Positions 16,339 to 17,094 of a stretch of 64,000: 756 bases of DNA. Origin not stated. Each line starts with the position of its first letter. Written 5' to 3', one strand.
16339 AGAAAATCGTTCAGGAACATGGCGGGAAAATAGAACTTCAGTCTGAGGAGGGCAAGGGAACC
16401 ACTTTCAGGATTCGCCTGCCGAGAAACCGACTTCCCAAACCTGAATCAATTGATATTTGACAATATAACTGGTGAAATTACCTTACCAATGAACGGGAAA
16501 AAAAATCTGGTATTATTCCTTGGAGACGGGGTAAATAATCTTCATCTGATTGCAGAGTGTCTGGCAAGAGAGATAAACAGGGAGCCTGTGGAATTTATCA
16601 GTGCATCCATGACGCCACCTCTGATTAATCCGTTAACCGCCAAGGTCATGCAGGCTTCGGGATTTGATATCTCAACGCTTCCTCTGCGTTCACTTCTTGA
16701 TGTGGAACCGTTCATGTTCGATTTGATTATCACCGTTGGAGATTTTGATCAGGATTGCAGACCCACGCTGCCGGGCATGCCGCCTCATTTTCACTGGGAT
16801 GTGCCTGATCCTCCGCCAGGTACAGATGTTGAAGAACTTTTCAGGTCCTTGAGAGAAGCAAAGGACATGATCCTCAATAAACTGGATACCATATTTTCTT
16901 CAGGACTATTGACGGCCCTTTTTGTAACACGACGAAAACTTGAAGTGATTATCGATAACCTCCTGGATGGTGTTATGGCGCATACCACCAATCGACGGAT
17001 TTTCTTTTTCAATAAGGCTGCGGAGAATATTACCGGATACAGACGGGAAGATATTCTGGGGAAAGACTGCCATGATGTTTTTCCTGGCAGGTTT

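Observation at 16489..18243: Sigma-54 activator whose input domain is a catalytically dead ArsC/LMW-PTP fold, encoded next to an ars operon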

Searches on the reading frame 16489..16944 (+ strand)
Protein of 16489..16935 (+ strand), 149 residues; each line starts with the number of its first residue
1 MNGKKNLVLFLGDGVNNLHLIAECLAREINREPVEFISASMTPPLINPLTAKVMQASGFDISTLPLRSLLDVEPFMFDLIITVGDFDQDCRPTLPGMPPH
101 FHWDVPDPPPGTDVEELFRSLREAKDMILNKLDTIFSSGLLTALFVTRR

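Call 5: search_protein_families(library=pfam, proteins=[window:16489-16920:+], max_evalue=10)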
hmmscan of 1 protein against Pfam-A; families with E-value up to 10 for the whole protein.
window:16489-16920:+ (144 aa): 0 families

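Call 6: search_solved_structures(query=window:16489-16920:+, max_evalue=10, show_alignments=2)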
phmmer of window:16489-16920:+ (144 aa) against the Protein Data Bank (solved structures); distinct sequences matched with E-value up to 10: 13.
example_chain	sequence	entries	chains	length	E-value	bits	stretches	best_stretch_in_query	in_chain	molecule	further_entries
8p5n_A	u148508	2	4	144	2.8e-08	37.2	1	8-127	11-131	Low molecular weight phosphatase family protein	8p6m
2ipa_B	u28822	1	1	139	5.1e-06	29.9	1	6-136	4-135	Protein arsC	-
1jl3_A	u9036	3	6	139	2.1e-05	27.8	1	7-136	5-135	ARSENATE REDUCTASE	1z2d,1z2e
1rxe_A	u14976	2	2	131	0.00011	25.5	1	5-123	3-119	Arsenate reductase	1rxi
1jf8_A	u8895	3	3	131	0.00016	25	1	5-123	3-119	arsenate reductase | Protein arsC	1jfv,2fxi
2cd7_A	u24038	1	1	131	0.00034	23.9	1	6-123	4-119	PROTEIN ARSC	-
1lju_A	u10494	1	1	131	0.00036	23.9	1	6-123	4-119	arsenate reductase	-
1ljl_A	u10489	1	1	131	0.00046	23.5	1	6-123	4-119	arsenate reductase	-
1lk0_A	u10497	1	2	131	0.0023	21.2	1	6-123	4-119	arsenate reductase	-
3t38_A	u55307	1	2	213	0.028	17.7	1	21-116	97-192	Arsenate Reductase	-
2myu_A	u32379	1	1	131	0.41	13.9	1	8-130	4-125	Glutaredoxin arsenate reductase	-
2l19_A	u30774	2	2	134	0.66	13.3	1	16-130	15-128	Arsenate reductase | Glutaredoxin arsenate reductase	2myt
2l17_A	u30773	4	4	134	1.6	12.1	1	20-130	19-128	Arsenate reductase | Glutaredoxin arsenate reductase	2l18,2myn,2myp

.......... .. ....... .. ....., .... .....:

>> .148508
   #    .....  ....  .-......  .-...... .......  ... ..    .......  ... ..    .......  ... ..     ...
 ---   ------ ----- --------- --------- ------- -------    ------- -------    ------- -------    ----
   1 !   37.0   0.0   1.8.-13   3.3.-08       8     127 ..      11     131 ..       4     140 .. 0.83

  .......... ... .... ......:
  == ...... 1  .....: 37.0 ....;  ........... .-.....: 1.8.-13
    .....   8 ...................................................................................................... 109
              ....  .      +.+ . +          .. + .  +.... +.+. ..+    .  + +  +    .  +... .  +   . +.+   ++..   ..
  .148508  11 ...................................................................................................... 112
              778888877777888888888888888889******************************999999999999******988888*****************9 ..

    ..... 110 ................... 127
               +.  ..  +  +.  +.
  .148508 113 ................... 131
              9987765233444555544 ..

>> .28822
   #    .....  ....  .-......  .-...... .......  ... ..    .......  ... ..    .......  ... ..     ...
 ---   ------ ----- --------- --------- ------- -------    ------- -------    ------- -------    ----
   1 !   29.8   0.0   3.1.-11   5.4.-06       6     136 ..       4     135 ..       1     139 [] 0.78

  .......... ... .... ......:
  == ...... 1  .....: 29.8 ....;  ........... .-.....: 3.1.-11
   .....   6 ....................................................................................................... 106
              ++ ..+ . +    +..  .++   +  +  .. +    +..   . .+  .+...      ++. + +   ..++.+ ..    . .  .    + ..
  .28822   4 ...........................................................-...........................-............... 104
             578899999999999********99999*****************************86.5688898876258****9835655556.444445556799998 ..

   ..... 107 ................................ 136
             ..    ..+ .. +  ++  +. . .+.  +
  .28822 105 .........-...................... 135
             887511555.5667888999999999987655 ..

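Call 8: find_homologous_proteins(query=window:16489-16935:+, max_evalue=0.001)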
Query window:16489-16935:+: 23 candidates shared short words with the query, none scored E <= 0.001.

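Call 15: search_solved_structures(query=A1, max_evalue=1, show_alignments=2)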
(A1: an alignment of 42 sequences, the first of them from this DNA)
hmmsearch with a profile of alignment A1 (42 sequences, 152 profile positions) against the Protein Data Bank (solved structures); distinct sequences matched with E-value up to 1: 19.
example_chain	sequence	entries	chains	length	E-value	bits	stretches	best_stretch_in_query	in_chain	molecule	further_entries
2ipa_B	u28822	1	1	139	1.2e-15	60.8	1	5-137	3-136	Protein arsC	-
1jl3_A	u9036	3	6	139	3.6e-15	59.3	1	5-137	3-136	ARSENATE REDUCTASE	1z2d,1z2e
8p5n_A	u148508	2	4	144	9e-14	54.8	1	6-137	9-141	Low molecular weight phosphatase family protein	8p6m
1rxe_A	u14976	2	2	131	1.8e-12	50.5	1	5-124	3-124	Arsenate reductase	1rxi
1jf8_A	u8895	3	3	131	1.9e-12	50.5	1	5-124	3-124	arsenate reductase | Protein arsC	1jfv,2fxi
1lk0_A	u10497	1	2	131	4.8e-12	49.1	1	5-124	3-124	arsenate reductase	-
1ljl_A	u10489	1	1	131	5.6e-12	48.9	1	5-124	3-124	arsenate reductase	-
2cd7_A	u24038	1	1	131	5.8e-12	48.9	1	5-124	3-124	PROTEIN ARSC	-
1lju_A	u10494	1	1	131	6.5e-12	48.7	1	5-124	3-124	arsenate reductase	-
2myu_A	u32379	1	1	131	1.7e-09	40.8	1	7-136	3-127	Glutaredoxin arsenate reductase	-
2l19_A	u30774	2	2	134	4.3e-09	39.6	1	5-136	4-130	Arsenate reductase | Glutaredoxin arsenate reductase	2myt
2l17_A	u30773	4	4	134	5.6e-09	39.2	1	5-136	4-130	Arsenate reductase | Glutaredoxin arsenate reductase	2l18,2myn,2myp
3t38_A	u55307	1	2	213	5.5e-07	32.7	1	7-138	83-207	Arsenate Reductase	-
1y1l_A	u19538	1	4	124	1.8e-06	31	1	8-130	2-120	arsenate reductase (arsC)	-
3rh0_A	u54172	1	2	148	3.1e-06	30.3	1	4-136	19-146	ARSENATE REDUCTASE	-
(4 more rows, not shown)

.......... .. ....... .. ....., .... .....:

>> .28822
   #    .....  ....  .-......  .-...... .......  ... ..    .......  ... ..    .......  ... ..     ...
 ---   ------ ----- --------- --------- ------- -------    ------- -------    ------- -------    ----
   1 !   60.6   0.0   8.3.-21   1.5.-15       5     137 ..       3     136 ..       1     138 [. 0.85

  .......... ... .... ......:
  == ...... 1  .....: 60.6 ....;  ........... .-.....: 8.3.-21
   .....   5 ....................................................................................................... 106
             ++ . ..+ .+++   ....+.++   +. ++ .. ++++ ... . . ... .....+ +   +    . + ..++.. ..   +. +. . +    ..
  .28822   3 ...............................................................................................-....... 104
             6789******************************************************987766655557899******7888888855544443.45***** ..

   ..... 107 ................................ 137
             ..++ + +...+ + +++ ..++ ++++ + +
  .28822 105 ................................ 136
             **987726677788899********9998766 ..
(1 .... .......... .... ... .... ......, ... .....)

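Call 16: find_related_loci(query=A1, collection=genome_contigs, flank=10000)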
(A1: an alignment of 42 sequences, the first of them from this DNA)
Query A1 (152 aa) in genome_contigs; peptide patterns used: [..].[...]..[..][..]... (x = any residue, [..] = any of these).
61 stretches matched a pattern; 19 encode a relative of the query (tblastn E <= 1e-3); 19 distinct loci.
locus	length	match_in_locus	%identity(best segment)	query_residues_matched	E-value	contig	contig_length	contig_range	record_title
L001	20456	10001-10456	63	1-152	1e-65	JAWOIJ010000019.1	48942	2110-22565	MAG: Desulfobacterales bacterium isolate CWP5-2.bin.178 k191_2593210, whole genome shotgun sequence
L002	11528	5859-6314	65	1-152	9e-66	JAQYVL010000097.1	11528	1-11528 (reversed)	MAG: Desulfobacterales bacterium isolate SG_15_bin76 SG_15_bin.76.orig_15_c_000000407652, whole genome shotgun sequence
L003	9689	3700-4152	62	1-151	3e-62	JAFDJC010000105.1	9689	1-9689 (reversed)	MAG: Deltaproteobacteria bacterium isolate Meg22_24_Bin_127 Meg22_24_Bin_127_scaffold_10072, whole genome shotgun sequen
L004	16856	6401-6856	63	1-152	2e-57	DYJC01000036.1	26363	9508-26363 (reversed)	MAG TPA_asm: Desulfosudis oleivorans isolate FI88_44_71 Afr_mines_FI88_701_length_26363_cov_29_641440, whole genome shot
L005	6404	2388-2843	63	1-152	2e-57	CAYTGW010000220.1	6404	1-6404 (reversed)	MAG TPA_asm: uncultured Desulfocicer sp. isolate binchicken_co232_164 genome assembly, contig: NODE_22734_length_6404_co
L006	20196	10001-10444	60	5-152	4e-57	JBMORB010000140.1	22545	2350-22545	MAG: Thermodesulfobacteriota bacterium isolate Betzabe_MAG169 MAG169_140, whole genome shotgun sequence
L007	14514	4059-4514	63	1-152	6e-57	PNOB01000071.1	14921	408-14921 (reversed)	MAG: Desulfobacterium sp. isolate SW.3.97 SW_1002497_14921, whole genome shotgun sequence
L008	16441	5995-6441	58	4-152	1e-56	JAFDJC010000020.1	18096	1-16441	MAG: Deltaproteobacteria bacterium isolate Meg22_24_Bin_127 Meg22_24_Bin_127_scaffold_2289, whole genome shotgun sequenc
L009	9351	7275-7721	57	4-152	3e-56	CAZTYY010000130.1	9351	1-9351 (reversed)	MAG TPA_asm: uncultured Desulfobacterales bacterium isolate binchicken_co86_189 genome assembly, contig: NODE_3016_lengt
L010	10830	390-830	55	6-152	1e-53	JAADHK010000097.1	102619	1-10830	MAG: Deltaproteobacteria bacterium isolate M_MetaBat.189 contig-127_1641, whole genome shotgun sequence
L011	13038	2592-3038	52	4-152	5e-51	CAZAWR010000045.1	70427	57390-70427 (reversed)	MAG TPA_asm: uncultured Polyangiaceae bacterium isolate binchicken_co266_243 genome assembly, contig: NODE_840_length_70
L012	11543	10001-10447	52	4-152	1e-49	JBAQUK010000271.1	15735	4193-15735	MAG: Desulfosalsimonadaceae bacterium isolate MFD12006_ilm_asm_bin16 k127_74595, whole genome shotgun sequence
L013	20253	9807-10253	53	4-151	1e-49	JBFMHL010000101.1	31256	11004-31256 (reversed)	MAG: Thermodesulfobacteriota bacterium isolate MAG322 MAG322_101, whole genome shotgun sequence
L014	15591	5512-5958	50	4-152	5e-48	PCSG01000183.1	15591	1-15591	MAG: Desulfobacterales bacterium CG23_combo_of_CG06-09_8_20_14_all_51_8 CG23_scaffold_2069_c, whole genome shotgun seque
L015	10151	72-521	53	4-152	6e-48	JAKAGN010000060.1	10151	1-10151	MAG: Deltaproteobacteria bacterium isolate WY2.bin34 NODE_10877_length_10151_cov_1.396449, whole genome shotgun sequence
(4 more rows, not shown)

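Call 18: predict_structure(alignment_id=A1)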
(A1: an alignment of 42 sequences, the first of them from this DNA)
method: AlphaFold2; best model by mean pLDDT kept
length: 152 residues; sequences in the alignment: 42
mean_pLDDT: 88.9   pTM: 0.86
mean pLDDT of the five models: 88.9, 88.4, 87.5, 87.2, 86.5
residues with pLDDT >= 90: 99; 70-90: 42; 50-70: 9; < 50: 2
segments of 3 or more residues with pLDDT < 50: none
pLDDT, mean of each block of 10 residues (from residue 1): 76 94 95 91 89 96 92 89 87 73 93 95 97 92 81 62
secondary structure, 60 per line:
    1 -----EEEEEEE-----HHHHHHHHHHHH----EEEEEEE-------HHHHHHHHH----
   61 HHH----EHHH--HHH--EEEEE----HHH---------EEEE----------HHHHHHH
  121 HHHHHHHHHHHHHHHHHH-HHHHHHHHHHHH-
elements in order: E6-12 H18-29 E34-40 H48-56 E79-83 E100-103 H114-138 H140-151

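Call 22: fold_search(model_id=the predicted structure, library=pdb)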
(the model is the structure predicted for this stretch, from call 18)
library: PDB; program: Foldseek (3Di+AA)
matches with E <= 10: 1585; with E <= 0.001: 77
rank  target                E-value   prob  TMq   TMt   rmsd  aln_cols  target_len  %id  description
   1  3rh0_B                6.7e-09  1.00  0.68  0.79   2.7       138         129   20  Corynebacterium glutamicum mycothiol/mycoredoxin1-dependent arsenate reductase Cg_ArsC2 (released 2011-11-30)
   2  1jl3_A                1.1e-08  1.00  0.72  0.79   2.5       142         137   24  Crystal Structure of B. subtilis ArsC (released 2001-10-24)
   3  8p6m_B                1.2e-08  1.00  0.68  0.78   2.7       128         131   29  Arsenate reductase (ArsC2) from Deinococcus indicus (released 2023-08-30)
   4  8p5n_A                1.7e-08  1.00  0.73  0.80   3.0       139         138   28  Arsenate reductase (ArsC2) from Deinococcus indicus, co-crystallized with arsenate (released 2023-08-30)
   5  1rxe                  1.7e-08  1.00  0.69  0.79   3.0       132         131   25  ArsC complexed with MNB (released 2004-06-01)
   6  3rh0_A                1.9e-08  1.00  0.68  0.80   2.7       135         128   21  Corynebacterium glutamicum mycothiol/mycoredoxin1-dependent arsenate reductase Cg_ArsC2 (released 2011-11-30)
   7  1lk0_A                2.2e-08  1.00  0.71  0.82   2.5       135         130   21  Disulfide intermediate of C89L Arsenate reductase from pI258 (released 2002-08-07)
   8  1jf8                  2.5e-08  1.00  0.70  0.80   2.6       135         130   23  X-ray structure of reduced C10S, C15A arsenate reductase from pI258 (released 2001-10-03)
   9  8p5n_B                2.8e-08  1.00  0.68  0.75   3.1       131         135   30  Arsenate reductase (ArsC2) from Deinococcus indicus, co-crystallized with arsenate (released 2023-08-30)
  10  2cd7                  3.9e-08  1.00  0.66  0.75   2.9       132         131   25  Staphylococcus aureus pI258 arsenate reductase (ArsC) H62Q mutant (released 2006-06-28)
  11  8p6m_A                4.2e-08  1.00  0.68  0.79   3.0       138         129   27  Arsenate reductase (ArsC2) from Deinococcus indicus (released 2023-08-30)
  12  1ljl                  4.2e-08  1.00  0.66  0.75   2.9       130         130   25  Wild Type pI258 S. aureus arsenate reductase (released 2002-08-07)
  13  1lju                  5.4e-08  1.00  0.66  0.75   3.3       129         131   26  X-RAY STRUCTURE OF C15A ARSENATE REDUCTASE FROM PI258 COMPLEXED WITH ARSENITE (released 2002-08-07)
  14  2ipa_MODEL_1_B        8.0e-08  1.00  0.73  0.79   2.6       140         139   26  solution structure of Trx-ArsC complex (released 2007-02-13)
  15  1jl3_D                1.2e-07  1.00  0.68  0.82   2.9       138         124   22  Crystal Structure of B. subtilis ArsC (released 2001-10-24)
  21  1jl3_C                5.7e-07  1.00  0.66  0.81   2.9       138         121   22  Crystal Structure of B. subtilis ArsC (released 2001-10-24)
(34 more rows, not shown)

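Call 25: search_protein_representatives(alignment_id=A1)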
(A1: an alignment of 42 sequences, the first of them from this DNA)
Query: 42 sequences, 152 profile positions. Proteins with E-value up to 0.001 (for the whole library): 4276; up to 1e-10: 789; up to 1e-30: 5. The best 150 are listed.
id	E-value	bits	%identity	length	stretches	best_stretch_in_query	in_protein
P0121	1.3e-54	200.3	-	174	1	3-152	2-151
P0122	1.8e-46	174.0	-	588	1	2-152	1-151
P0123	3.5e-40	153.5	-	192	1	54-152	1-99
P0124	1.7e-39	151.3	-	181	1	3-117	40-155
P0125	1.0e-33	132.6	-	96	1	1-89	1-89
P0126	1.2e-29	119.3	-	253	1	3-122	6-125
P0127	5.6e-28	113.9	-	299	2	8-135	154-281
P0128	8.5e-26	106.8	-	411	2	8-136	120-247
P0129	2.5e-25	105.3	-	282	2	7-133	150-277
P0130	1.5e-23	99.5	-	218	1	7-152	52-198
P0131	1.7e-23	99.3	-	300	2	5-136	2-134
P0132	2.1e-23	99.1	-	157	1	6-152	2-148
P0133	7.9e-23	97.2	-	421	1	54-152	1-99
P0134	6.6e-22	94.2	-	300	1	7-149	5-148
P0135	1.3e-21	93.2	-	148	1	7-149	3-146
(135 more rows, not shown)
